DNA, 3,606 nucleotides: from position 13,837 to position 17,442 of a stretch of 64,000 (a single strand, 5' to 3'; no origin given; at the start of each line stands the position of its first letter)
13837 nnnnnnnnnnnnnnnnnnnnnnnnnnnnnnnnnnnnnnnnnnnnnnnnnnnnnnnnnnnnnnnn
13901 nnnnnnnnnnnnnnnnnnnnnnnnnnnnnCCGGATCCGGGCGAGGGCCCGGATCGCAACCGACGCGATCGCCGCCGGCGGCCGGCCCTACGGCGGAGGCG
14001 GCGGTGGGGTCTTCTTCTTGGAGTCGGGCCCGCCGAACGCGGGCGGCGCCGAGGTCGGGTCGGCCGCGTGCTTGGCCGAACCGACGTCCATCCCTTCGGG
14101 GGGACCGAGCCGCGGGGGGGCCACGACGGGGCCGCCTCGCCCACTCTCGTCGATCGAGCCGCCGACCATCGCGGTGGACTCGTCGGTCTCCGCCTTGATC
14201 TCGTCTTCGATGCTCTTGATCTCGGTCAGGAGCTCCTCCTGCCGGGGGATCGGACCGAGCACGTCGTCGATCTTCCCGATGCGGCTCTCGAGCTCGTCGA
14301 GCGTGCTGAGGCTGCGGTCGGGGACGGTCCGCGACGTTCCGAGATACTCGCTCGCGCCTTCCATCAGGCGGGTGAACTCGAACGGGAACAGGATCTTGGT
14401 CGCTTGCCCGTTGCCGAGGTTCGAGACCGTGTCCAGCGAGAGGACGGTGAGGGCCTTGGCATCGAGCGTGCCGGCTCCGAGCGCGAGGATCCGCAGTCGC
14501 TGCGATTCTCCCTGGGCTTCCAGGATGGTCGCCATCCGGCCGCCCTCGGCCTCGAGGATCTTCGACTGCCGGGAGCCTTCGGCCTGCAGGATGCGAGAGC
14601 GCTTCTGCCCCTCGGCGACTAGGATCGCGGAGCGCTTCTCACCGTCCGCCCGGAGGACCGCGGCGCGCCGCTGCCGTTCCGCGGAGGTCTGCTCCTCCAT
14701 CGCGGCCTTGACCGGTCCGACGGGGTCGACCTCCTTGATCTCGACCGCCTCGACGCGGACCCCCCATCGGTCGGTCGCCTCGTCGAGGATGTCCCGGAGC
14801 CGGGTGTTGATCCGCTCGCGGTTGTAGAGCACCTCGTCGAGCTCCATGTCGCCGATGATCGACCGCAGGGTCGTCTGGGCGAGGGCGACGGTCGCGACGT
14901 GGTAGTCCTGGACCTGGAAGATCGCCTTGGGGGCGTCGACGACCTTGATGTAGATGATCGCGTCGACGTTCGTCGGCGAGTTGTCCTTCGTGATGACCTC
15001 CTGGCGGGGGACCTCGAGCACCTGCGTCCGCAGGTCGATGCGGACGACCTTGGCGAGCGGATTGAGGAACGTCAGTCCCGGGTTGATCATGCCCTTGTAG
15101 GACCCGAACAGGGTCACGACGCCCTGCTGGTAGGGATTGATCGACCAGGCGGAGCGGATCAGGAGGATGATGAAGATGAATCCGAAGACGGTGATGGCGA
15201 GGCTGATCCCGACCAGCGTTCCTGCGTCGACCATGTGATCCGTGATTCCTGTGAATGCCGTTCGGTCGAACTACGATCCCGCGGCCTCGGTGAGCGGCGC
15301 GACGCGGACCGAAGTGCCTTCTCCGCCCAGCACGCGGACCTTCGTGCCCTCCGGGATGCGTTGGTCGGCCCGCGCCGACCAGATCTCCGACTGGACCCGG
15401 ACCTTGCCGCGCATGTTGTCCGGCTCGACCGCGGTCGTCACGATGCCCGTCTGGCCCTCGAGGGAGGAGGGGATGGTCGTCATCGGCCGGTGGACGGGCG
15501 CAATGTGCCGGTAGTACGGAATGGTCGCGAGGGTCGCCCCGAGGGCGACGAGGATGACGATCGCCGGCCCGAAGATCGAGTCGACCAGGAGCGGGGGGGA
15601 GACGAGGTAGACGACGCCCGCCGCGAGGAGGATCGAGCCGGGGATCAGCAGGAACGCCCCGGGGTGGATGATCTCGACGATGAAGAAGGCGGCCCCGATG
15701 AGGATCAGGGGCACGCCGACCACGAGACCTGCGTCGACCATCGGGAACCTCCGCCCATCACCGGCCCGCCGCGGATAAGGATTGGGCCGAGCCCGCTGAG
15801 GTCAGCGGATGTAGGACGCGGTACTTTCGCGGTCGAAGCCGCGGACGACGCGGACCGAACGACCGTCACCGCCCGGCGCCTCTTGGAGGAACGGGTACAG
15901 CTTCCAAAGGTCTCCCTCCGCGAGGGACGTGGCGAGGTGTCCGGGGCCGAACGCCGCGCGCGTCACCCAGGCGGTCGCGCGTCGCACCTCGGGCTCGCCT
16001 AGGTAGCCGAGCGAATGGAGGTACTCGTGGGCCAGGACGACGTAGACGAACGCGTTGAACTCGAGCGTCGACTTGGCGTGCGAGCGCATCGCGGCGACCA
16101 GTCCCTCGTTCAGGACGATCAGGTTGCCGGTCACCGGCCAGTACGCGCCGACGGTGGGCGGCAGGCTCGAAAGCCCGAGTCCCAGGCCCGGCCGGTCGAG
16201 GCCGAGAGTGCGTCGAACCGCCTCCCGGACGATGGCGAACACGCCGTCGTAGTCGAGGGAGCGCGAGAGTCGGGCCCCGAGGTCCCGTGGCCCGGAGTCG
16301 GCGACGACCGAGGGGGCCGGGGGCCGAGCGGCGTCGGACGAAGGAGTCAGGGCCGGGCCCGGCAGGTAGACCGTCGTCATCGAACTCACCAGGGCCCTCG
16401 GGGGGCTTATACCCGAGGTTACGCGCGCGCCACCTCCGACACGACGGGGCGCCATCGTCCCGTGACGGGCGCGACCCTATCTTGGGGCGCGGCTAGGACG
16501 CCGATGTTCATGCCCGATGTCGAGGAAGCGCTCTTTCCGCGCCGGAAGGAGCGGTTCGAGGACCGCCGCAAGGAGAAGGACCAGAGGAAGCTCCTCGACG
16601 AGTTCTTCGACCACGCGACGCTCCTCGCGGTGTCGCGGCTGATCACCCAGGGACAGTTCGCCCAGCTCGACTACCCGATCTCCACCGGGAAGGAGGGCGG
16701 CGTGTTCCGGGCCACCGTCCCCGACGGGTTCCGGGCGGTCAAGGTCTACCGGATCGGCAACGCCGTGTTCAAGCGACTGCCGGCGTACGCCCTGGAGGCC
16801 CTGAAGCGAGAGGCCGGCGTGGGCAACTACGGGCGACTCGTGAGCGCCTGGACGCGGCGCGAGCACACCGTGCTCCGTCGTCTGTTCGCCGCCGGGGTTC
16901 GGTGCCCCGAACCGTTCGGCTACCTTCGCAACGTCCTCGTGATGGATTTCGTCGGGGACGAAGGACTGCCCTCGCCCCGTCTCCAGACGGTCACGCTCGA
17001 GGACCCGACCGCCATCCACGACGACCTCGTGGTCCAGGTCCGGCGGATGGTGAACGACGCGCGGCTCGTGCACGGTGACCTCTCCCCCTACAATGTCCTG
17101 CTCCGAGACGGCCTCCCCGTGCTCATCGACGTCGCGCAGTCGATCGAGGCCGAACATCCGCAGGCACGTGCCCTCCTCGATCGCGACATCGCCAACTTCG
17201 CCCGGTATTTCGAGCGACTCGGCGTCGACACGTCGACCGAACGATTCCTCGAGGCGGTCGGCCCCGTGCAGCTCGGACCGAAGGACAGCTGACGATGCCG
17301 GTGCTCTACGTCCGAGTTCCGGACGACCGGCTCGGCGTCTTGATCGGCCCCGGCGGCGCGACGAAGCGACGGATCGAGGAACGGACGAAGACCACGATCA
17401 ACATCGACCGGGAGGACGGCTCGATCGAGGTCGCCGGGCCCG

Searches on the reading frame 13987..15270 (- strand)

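Call 41: search_protein_families(library=pfam, proteins=[window:13987-15270:-], max_evalue=0.001)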
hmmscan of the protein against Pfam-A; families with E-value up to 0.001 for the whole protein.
window:13987-15270:- (427 aa): 1 family
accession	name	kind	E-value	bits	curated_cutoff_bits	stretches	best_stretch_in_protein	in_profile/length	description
PF01145.31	Band_7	-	1.7e-39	136.1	23.6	1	43-212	2-176/176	SPFH domain / Band 7 family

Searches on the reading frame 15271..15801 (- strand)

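Call 41: search_protein_families(library=pfam, proteins=[window:15271-15801:-], max_evalue=0.001)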
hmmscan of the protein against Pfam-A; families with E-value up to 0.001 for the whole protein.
window:15271-15801:- (176 aa): 1 family
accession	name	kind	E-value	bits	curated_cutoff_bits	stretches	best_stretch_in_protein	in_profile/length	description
PF01957.25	NfeD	-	1.6e-14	54.2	29.1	1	113-169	3-57/57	NfeD-like C-terminal, partner-binding domain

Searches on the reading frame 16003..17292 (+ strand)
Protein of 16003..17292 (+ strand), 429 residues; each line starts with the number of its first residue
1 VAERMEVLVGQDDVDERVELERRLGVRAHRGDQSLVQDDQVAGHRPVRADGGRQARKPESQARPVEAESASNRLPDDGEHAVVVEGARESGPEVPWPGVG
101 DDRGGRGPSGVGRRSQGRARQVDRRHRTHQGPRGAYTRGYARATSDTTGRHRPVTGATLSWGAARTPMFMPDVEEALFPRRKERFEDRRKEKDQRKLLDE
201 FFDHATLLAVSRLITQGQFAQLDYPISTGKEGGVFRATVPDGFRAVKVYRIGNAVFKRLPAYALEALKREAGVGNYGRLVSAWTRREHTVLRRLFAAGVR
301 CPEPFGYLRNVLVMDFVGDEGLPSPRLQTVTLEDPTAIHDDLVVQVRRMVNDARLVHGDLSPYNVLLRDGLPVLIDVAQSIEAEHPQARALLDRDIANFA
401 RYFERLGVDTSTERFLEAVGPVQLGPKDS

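Call 41: search_protein_families(library=pfam, proteins=[window:16003-17292:+], max_evalue=0.001)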
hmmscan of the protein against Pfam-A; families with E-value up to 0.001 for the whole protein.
window:16003-17292:+ (429 aa): 2 families
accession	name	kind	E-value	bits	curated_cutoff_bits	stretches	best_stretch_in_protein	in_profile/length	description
PF01163.29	RIO1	-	4.3e-49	167.1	22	1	234-412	2-183/187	RIO domain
PF19974.5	TCAD9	-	0.00012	21.9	40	1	275-380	244-324/429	Ternary complex associated domain 9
